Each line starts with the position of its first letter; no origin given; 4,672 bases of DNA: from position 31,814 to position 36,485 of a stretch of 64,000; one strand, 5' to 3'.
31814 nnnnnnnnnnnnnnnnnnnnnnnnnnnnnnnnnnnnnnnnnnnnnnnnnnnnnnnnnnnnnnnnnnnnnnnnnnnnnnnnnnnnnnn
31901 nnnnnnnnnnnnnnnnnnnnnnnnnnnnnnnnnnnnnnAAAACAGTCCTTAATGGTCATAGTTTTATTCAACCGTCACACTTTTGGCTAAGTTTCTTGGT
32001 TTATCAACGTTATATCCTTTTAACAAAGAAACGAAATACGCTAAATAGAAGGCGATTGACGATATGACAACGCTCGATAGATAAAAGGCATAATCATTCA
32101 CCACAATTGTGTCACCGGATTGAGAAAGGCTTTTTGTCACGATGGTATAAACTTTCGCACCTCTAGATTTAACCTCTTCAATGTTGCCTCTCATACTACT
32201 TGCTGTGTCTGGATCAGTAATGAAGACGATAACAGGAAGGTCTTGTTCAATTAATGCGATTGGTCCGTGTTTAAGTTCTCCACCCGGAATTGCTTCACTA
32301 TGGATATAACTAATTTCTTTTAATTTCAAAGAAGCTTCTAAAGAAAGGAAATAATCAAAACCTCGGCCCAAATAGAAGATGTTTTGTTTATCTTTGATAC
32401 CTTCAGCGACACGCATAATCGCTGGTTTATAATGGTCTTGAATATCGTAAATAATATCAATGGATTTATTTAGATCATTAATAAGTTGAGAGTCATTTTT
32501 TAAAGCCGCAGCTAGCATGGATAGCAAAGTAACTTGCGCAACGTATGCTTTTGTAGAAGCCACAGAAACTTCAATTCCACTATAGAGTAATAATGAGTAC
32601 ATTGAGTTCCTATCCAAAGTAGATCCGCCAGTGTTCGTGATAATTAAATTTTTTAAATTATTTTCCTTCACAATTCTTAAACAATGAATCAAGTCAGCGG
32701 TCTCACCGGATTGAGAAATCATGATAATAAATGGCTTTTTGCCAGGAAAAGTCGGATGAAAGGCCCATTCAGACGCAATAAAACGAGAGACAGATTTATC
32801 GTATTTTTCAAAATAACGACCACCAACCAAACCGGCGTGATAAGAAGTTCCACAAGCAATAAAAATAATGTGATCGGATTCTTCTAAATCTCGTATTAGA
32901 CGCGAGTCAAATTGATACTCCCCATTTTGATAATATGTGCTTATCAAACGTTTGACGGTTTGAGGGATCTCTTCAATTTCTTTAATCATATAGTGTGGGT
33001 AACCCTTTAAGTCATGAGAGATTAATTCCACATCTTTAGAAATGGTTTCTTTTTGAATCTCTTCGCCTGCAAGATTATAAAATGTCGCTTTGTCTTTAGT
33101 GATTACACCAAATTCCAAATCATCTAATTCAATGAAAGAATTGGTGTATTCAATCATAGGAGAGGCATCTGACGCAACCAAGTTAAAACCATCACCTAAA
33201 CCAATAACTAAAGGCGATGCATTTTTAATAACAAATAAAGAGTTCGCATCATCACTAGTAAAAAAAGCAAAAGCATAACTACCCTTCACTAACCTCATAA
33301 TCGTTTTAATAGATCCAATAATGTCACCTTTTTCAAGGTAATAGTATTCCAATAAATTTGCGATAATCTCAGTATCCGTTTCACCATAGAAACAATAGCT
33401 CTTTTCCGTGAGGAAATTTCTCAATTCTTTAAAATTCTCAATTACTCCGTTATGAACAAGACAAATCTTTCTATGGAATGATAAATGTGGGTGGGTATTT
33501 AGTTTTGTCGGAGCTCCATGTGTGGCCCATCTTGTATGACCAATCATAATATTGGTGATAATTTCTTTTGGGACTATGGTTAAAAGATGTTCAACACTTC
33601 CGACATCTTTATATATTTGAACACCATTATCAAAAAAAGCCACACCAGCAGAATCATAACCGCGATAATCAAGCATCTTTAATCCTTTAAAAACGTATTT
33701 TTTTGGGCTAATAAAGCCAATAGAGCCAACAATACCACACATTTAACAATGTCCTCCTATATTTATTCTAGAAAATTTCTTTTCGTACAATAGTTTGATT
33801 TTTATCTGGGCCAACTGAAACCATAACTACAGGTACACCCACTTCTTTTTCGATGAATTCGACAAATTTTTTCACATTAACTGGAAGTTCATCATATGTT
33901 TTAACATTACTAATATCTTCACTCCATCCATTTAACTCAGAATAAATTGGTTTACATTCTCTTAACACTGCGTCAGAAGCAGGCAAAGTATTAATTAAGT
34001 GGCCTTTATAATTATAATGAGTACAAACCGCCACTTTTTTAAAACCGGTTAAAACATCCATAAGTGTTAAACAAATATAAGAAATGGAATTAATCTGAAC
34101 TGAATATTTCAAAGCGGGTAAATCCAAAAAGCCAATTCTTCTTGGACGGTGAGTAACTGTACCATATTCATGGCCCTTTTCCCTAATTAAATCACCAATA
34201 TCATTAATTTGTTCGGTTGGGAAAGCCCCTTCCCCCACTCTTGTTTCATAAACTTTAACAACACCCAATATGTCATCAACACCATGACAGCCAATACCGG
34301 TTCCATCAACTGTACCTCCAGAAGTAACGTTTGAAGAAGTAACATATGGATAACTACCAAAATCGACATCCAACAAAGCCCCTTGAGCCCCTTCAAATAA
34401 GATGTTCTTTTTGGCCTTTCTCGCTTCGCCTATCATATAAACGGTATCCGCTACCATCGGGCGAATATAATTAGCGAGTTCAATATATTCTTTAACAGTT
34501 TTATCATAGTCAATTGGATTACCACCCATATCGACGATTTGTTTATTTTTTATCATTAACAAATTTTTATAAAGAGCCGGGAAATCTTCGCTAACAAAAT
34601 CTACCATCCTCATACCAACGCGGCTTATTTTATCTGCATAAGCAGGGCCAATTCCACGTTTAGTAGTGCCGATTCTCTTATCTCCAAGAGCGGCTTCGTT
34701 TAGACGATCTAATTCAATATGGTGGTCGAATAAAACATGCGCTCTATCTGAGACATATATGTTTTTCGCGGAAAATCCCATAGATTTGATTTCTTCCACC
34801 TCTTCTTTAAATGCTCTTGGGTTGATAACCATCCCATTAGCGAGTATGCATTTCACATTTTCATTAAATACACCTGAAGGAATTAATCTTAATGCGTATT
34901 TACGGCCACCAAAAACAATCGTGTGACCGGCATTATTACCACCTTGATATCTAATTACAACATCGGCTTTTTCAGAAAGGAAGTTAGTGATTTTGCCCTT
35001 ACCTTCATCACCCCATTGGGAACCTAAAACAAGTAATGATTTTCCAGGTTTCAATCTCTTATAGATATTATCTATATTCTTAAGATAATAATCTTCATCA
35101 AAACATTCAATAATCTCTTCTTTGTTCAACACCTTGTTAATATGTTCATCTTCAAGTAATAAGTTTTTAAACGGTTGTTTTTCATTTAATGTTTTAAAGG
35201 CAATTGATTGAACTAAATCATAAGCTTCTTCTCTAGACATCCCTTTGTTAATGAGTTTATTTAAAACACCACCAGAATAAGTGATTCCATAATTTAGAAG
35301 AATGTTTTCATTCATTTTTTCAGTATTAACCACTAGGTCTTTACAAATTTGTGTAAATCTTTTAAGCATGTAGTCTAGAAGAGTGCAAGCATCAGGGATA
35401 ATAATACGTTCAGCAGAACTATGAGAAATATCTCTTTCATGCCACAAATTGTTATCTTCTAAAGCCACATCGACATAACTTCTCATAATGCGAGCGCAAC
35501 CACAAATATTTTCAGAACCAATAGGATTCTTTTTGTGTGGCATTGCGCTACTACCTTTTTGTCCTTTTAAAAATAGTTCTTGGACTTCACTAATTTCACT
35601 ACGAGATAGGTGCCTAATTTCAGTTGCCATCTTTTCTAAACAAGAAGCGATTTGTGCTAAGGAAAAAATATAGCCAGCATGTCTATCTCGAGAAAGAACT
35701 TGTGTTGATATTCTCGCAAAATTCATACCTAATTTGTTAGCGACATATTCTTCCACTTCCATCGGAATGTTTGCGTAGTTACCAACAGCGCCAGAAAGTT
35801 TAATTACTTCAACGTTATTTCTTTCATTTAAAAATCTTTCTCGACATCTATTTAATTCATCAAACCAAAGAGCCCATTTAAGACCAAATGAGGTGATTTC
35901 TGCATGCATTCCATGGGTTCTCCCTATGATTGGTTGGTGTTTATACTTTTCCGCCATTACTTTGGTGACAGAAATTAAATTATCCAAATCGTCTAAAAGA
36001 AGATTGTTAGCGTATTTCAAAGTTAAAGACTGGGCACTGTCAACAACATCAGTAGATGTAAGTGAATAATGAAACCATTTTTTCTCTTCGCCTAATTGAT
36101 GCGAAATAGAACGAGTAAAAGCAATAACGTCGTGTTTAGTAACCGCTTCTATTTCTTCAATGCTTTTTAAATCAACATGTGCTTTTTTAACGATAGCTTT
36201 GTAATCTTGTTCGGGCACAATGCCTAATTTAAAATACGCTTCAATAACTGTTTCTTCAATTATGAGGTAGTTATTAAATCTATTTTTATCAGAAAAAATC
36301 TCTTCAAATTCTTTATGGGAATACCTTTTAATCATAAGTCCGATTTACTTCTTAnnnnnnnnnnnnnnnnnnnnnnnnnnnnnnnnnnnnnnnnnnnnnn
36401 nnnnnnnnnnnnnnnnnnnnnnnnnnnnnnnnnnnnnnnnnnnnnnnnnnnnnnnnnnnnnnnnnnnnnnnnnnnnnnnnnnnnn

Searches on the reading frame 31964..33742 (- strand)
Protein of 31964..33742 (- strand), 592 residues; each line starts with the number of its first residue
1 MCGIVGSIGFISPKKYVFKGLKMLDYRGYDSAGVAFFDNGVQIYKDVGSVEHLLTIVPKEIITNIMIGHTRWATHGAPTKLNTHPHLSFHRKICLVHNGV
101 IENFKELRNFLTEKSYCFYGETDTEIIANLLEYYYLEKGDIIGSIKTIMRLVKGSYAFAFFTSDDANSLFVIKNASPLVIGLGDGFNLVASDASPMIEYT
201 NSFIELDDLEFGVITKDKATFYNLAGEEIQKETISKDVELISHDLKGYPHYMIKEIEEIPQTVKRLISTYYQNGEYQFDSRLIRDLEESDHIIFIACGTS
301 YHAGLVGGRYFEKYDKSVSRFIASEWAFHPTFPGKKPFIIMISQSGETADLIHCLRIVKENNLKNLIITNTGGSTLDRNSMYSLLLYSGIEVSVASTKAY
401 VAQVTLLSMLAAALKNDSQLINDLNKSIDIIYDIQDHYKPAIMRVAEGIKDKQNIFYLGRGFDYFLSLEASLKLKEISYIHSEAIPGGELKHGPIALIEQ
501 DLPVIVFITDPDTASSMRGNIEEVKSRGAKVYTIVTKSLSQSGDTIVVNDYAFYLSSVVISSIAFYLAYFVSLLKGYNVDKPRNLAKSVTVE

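Call 66: search_protein_families(library=pfam, proteins=[window:31964-33742:-], max_evalue=0.00001)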
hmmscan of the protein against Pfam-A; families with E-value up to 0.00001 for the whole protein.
window:31964-33742:- (592 aa): 4 families
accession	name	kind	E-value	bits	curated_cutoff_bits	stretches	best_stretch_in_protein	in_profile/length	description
PF01380.27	SIS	-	8.3e-44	149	25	2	286-412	2-130/131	SIS domain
PF13522.11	GATase_6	-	2.2e-17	63.7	27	1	64-191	11-129/130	Glutamine amidotransferase domain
PF13537.11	GATase_7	-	7.6e-12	45.8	25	1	85-193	15-118/123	Glutamine amidotransferase domain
PF13230.11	GATase_4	-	2.4e-08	33.7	23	1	30-127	34-133/272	Glutamine amidotransferases class-II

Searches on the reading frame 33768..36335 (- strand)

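Call 66: search_protein_families(library=pfam, proteins=[window:33768-36335:-], max_evalue=0.00001)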
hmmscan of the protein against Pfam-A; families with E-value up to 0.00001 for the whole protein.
window:33768-36335:- (855 aa): 3 families
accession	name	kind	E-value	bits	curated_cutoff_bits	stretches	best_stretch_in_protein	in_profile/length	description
PF00709.27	Adenylsucc_synt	-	4.3e-168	559.8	27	1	436-849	2-416/416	Adenylosuccinate synthetase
PF00206.25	Lyase_1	-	1.4e-49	169.6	27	1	10-281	10-307/312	Lyase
PF10397.14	ADSL_C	-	7.2e-20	71.5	32.7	1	350-427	1-78/79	Adenylosuccinate lyase C-terminus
